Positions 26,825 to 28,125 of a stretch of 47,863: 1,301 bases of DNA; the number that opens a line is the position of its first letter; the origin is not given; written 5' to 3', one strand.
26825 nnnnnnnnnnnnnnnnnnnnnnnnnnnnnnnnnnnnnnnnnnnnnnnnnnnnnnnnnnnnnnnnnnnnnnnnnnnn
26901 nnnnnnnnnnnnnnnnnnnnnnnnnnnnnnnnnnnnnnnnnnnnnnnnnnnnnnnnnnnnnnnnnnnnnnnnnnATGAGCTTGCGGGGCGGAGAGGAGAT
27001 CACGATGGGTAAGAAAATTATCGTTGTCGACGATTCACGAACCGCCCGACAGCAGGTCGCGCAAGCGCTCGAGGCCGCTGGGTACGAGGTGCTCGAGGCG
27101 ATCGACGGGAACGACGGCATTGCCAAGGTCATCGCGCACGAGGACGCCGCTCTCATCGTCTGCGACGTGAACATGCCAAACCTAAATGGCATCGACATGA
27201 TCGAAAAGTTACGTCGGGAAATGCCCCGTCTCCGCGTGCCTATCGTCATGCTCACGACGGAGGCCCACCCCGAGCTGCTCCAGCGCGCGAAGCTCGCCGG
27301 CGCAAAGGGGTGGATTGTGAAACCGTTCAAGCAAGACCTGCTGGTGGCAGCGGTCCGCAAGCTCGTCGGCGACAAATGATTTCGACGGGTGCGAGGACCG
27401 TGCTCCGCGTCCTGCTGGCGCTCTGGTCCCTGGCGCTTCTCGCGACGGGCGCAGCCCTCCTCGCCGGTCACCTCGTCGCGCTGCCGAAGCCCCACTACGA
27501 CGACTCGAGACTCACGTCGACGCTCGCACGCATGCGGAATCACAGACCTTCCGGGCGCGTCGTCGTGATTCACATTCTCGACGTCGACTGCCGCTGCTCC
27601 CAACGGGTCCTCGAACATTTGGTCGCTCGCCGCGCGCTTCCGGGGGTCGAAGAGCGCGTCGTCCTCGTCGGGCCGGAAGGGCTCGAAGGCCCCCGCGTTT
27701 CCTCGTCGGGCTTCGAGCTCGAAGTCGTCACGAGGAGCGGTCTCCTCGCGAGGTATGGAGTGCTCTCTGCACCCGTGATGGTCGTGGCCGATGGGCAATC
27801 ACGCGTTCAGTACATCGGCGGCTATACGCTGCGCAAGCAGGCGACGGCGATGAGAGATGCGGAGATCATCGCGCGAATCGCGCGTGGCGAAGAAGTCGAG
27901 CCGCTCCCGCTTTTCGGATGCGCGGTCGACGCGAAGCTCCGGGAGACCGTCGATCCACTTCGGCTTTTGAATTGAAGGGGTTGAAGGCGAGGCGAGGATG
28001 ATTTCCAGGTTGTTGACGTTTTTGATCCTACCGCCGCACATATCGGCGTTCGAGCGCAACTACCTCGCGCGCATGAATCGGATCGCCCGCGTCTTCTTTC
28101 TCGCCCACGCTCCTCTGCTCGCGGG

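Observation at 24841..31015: Compact Che-like phosphorelay lacking MCP and CheW, wired to c-di-GMP enzymes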

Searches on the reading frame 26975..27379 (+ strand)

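Call 3: search_protein_families(library=pfam, proteins=[window:26975-27379:+], max_evalue=0.01)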
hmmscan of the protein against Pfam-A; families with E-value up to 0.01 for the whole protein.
window:26975-27379:+ (134 aa): 3 families
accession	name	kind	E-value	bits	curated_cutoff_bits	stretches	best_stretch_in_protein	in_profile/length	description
PF00072.30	Response_reg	-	9.4e-26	90.6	30.2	1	15-128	1-111/111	Response regulator receiver domain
PF03709.21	OKR_DC_1_N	-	0.0014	19.3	29.3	1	25-84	6-65/111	Orn/Lys/Arg decarboxylase, N-terminal domain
PF06490.17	FleQ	-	0.0064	17.2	22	1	14-128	1-104/108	Flagellar regulatory protein FleQ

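Call 4: search_protein_families(library=ncbifam, proteins=[window:26975-27379:+], max_evalue=0.01)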
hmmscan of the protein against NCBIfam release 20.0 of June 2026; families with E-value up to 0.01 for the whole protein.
window:26975-27379:+ (134 aa): 100 families (the best 25 are shown)
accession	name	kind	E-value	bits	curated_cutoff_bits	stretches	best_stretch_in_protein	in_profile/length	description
TIGR02154.1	PhoB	equivalog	1.6e-19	70.2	296.2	1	11-129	1-118/226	phosphate regulon transcriptional regulator PhoB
NF007901.0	PRK10610.1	equivalog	2.6e-19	69.6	189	1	14-128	7-121/129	chemotaxis response regulator CheY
NF041733.1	resp_reg_CseB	equivalog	8.4e-19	67.8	350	1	14-131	2-115/228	two-component system response regulator CseB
NF006900.1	PRK09390.1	equivalog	7.9e-18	64.7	255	1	13-129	5-118/203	response regulator FixJ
TIGR01818.1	ntrC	equivalog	8.8e-17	61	558.6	1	15-131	1-114/463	nitrogen regulation protein NR(I)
NF040689.1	MtrAB_MtrA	equivalog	9e-17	61.1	300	1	15-129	1-111/219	MtrAB system response regulator MtrA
NF045944.1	ResRegRpaBCyano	equivalog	1.5e-16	60.5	330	1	16-129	1-110/229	response regulator transcription factor RpaB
NF008099.0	PRK10841.1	equivalog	5.7e-16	57.5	920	1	14-125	826-934/949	two-component system sensor histidine kinase RcsC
TIGR01387.1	cztR_silR_copR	subfamily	1.5e-15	57.4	279.2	1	15-131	1-114/218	heavy metal response regulator transcription factor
NF007135.0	PRK09581.1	equivalog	2e-15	56.6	474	1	11-131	1-120/457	PleD family two-component system response regulator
NF047654.1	DiguCycDgcRLepto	equivalog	2.6e-15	56.1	500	1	12-125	2-114/295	diguanylate cyclase DgcR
NF007969.0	PRK10693.1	equivalog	3.1e-15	56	329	1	10-120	5-112/337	two-component system response regulator RssB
NF045505.1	RR_RssB_Pseudo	equivalog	3.9e-15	55.8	700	1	14-122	7-111/394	two-component system response regulator RssB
NF041866.1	EpsW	equivalog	1e-14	54.2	200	1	13-131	6-125/131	exopolysaccharide biosynthesis response regulator EpsW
NF007546.0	PRK10161.1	equivalog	1.7e-14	53.9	471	1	11-129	1-118/229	phosphate response regulator transcription factor PhoB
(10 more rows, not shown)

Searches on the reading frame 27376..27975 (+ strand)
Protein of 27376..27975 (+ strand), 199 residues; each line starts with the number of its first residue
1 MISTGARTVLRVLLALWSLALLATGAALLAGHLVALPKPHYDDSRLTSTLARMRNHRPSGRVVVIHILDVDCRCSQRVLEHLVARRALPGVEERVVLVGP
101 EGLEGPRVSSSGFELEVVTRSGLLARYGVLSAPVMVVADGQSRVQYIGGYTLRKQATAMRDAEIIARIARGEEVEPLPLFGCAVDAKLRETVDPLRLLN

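Call 3: search_protein_families(library=pfam, proteins=[window:27376-27975:+], max_evalue=0.01)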
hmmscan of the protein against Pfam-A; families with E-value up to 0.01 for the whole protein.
window:27376-27975:+ (199 aa): 1 family
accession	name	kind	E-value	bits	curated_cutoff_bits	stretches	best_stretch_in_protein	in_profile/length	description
PF20029.6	DUF6436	-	0.00028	21.1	27.3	1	56-151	16-94/133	Domain of unknown function (DUF6436)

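Call 4: search_protein_families(library=ncbifam, proteins=[window:27376-27975:+], max_evalue=0.01)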
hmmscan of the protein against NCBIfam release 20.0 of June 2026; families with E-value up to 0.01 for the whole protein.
window:27376-27975:+ (199 aa): 0 families

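Call 26: search_solved_structures(query=window:27376-27975:+, max_evalue=1)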
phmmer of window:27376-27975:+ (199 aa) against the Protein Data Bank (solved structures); distinct sequences matched with E-value up to 1: 3.
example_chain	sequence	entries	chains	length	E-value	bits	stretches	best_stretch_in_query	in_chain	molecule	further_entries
3gvo_A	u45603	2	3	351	0.38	13.6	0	60-93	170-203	Pumilio homolog 2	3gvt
3q0q_A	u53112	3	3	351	0.39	13.6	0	60-93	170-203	Pumilio homolog 2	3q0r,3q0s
8ia0_Ca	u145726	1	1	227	0.72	12.7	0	136-173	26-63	Nucleolar protein 12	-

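Call 41: predict_structure(alignment_id=A2)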
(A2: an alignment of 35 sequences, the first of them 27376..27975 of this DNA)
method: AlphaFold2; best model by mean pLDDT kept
length: 199 residues; sequences in the alignment: 35
mean_pLDDT: 92.6   pTM: 0.86
mean pLDDT of the five models: 92.6, 92.3, 91.9, 91.2, 90.7
residues with pLDDT >= 90: 154; 70-90: 41; 50-70: 4; < 50: 0
segments of 3 or more residues with pLDDT < 50: none
pLDDT, mean of each block of 10 residues (from residue 1): 93 98 91 87 94 80 96 95 96 96 81 95 96 96 96 93 98 97 91 82
secondary structure, 60 per line:
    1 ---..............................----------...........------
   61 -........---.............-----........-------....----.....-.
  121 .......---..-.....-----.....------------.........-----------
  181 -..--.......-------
elements in order: H4-33 H44-54 E62-69 H73-85 E91-98 H106-109 E114-118 H120-127 E134-138 E144-148 H161-169 H186-192

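Call 46: fold_search(model_id=the predicted structure, library=pdb)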
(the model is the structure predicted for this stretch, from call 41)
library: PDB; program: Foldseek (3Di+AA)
matches with E <= 10: 1261; with E <= 0.001: 36
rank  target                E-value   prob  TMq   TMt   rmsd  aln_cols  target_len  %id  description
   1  3u5r_F                4.7e-07  1.00  0.52  0.55   3.5       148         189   17  Crystal structure of a hypothetical protein SMc02350 from Sinorhizobium meliloti 1021 (released 2011-10-19)
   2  3u5r_H                4.7e-07  1.00  0.51  0.55   3.7       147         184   16  Crystal structure of a hypothetical protein SMc02350 from Sinorhizobium meliloti 1021 (released 2011-10-19)
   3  2ywi_B                9.6e-07  1.00  0.49  0.52   4.2       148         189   15  Crystal structure of uncharacterized conserved protein from Geobacillus kaustophilus (released 2007-10-23)
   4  3u5r_E                1.2e-06  1.00  0.51  0.55   3.8       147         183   16  Crystal structure of a hypothetical protein SMc02350 from Sinorhizobium meliloti 1021 (released 2011-10-19)
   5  2ywo                  1.7e-06  1.00  0.49  0.52   3.9       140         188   16  Crystal structure of reduced thioredoxin-like protein from Thermus thermophilus HB8 (released 2007-10-23)
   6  2cvb                  1.8e-06  1.00  0.48  0.51   4.1       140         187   16  Crystal structure of a thioredoxin-like protein from Thermus thermophilus HB8 (released 2005-12-01)
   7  2ywi_A                2.2e-06  1.00  0.50  0.52   4.1       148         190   15  Crystal structure of uncharacterized conserved protein from Geobacillus kaustophilus (released 2007-10-23)
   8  3hdc                  1.2e-05  1.00  0.44  0.56   3.9       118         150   15  The crystal structure of thioredoxin protein from Geobacter metallireducens (released 2009-05-26)
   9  2h1a_B                1.1e-04  1.00  0.39  0.52   8.7       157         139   15  ResA C74A Variant (released 2006-09-19)
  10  4nmu_A                1.2e-04  1.00  0.41  0.52   4.5       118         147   16  Crystal Structure of Thiol-disulfide Oxidoreductase from Bacillus str. 'Ames Ancestor' (released 2013-12-18)
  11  1su9_B                2.2e-04  1.00  0.37  0.51   5.5       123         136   16  Reduced structure of the soluble domain of ResA (released 2004-05-11)
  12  4nmu_D                2.5e-04  1.00  0.41  0.55   4.4       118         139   15  Crystal Structure of Thiol-disulfide Oxidoreductase from Bacillus str. 'Ames Ancestor' (released 2013-12-18)
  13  3kcm_D                2.5e-04  1.00  0.39  0.52   5.0       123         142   17  The crystal structure of thioredoxin protein from Geobacter metallireducens (released 2009-11-10)
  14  3kcm_A                3.0e-04  1.00  0.38  0.52   5.1       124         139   18  The crystal structure of thioredoxin protein from Geobacter metallireducens (released 2009-11-10)
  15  2h19_A                3.6e-04  1.00  0.39  0.53   5.4       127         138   18  Crystal Structure of ResA Cys77Ala Variant (released 2006-09-19)
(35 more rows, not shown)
